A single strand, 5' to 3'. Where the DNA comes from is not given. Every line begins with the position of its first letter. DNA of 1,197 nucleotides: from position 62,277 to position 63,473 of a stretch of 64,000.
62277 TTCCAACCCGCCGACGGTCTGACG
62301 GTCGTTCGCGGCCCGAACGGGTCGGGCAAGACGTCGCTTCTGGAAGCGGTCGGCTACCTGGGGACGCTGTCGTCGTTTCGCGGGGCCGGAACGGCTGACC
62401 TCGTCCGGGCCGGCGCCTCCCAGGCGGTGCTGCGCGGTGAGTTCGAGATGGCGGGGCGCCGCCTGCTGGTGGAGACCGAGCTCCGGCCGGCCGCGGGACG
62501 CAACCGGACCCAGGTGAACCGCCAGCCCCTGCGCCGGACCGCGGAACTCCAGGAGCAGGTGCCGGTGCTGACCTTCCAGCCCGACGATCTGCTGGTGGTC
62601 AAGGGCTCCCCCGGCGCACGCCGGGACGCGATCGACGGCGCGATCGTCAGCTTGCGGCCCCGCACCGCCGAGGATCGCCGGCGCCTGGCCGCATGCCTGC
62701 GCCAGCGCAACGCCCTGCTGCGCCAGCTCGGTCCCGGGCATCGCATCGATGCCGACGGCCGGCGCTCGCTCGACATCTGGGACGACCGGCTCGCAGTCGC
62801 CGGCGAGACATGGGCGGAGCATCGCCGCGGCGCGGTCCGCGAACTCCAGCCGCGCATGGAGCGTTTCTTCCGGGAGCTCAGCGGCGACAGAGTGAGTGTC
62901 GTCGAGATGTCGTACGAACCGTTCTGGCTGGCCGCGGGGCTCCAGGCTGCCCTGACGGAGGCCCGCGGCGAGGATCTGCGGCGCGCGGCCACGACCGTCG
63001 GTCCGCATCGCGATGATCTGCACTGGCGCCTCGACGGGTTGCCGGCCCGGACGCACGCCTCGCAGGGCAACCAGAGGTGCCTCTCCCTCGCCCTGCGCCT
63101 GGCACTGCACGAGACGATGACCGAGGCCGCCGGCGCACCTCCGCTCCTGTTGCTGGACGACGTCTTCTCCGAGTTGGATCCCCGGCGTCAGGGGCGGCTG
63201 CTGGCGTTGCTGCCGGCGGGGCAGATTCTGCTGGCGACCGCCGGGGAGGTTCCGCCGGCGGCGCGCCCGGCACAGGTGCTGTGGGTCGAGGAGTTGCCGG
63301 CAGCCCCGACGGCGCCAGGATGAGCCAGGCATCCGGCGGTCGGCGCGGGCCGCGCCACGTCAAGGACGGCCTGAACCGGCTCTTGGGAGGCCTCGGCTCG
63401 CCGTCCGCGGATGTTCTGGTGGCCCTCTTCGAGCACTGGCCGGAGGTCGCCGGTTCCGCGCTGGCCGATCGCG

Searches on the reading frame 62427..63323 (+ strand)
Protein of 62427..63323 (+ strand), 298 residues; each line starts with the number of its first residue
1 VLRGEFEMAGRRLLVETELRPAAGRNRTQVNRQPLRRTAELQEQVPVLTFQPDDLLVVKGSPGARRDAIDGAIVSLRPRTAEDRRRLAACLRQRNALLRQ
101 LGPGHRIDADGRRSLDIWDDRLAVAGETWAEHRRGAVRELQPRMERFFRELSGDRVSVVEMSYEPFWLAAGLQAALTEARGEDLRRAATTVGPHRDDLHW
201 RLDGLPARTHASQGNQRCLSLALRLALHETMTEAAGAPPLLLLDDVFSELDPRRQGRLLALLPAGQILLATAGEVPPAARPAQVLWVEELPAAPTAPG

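Call 17: search_protein_families(library=pfam, proteins=[window:62427-63323:+])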
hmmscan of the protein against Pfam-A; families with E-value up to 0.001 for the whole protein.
window:62427-63323:+ (298 aa): 2 families
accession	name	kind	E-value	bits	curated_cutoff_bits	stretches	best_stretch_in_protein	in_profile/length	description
PF13558.12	SbcC_Walker_B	-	3.7e-05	24.3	27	1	210-262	32-88/90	SbcC/RAD50-like, Walker B motif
PF02463.25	SMC_N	-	9e-05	22.4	40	1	24-262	107-183/220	RecF/RecN/SMC N terminal domain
